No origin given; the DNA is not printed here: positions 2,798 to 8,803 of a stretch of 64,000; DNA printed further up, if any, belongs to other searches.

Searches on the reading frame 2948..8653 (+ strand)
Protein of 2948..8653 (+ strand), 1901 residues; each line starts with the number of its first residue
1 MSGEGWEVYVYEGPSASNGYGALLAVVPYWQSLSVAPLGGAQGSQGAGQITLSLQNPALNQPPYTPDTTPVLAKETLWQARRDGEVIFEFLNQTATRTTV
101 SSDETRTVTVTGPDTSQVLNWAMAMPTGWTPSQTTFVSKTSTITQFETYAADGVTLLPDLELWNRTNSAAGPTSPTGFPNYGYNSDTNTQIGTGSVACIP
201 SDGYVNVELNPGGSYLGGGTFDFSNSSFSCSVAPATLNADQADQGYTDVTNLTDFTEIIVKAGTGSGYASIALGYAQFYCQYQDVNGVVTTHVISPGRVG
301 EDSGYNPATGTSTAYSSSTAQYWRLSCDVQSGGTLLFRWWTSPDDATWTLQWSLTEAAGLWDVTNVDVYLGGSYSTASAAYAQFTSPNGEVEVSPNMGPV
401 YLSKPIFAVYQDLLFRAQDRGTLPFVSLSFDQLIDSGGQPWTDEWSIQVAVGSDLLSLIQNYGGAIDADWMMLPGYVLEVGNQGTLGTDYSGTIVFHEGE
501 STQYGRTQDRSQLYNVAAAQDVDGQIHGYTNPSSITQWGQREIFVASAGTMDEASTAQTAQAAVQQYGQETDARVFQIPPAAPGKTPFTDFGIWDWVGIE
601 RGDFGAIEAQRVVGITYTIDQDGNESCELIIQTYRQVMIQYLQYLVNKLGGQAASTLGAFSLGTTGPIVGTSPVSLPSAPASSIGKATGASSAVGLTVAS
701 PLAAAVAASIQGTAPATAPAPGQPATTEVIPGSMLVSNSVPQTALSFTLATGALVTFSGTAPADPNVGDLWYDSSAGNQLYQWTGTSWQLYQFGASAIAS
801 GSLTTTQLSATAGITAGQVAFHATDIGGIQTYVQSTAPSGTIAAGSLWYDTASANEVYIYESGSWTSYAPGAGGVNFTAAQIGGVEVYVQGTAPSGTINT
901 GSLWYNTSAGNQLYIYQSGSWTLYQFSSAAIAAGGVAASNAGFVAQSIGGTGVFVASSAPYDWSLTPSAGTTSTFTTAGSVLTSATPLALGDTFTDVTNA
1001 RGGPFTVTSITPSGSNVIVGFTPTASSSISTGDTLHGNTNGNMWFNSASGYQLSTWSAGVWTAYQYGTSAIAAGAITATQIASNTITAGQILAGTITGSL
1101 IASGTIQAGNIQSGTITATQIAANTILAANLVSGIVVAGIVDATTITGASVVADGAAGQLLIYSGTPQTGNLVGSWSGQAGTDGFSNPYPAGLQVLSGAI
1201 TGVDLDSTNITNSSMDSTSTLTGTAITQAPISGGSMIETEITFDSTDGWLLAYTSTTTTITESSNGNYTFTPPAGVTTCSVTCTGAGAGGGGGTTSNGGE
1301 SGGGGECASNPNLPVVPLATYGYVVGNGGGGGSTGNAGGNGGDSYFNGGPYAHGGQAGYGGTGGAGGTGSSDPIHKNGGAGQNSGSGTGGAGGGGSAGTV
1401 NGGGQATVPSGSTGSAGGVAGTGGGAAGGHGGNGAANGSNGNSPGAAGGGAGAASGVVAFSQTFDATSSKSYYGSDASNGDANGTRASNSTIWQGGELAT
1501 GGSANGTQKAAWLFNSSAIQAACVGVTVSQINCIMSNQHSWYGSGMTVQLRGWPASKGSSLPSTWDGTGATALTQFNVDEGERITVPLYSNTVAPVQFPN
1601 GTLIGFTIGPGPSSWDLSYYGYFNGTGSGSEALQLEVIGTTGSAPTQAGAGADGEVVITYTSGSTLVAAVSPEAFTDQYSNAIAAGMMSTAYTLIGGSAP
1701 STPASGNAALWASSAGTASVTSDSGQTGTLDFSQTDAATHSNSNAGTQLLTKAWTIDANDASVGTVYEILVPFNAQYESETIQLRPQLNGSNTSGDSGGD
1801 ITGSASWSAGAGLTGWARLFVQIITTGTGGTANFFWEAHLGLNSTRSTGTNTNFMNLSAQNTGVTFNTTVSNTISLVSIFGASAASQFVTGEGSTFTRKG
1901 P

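Call 17: search_protein_families(library=pfam, proteins=[window:2948-8653:+], max_evalue=0.01)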
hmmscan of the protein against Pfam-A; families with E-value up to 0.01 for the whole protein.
window:2948-8653:+ (1901 aa): 1 family
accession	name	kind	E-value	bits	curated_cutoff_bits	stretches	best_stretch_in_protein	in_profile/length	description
PF14594.13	Sipho_Gp37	-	0.00062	19.3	26.2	1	532-631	260-368/370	Siphovirus ReqiPepy6 Gp37-like protein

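Call 57: search_protein_families(library=phrogs, proteins=[window:2948-8653:+], max_evalue=0.001)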
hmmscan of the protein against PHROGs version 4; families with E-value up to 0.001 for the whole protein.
window:2948-8653:+ (1901 aa): 2 families
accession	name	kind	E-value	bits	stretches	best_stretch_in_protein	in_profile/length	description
phrog_33754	-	unknown function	7.7e-15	55.6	2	757-874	19-153/555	-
phrog_26466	-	unknown function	2.3e-08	32.5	1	1010-1166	1757-1918/2337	-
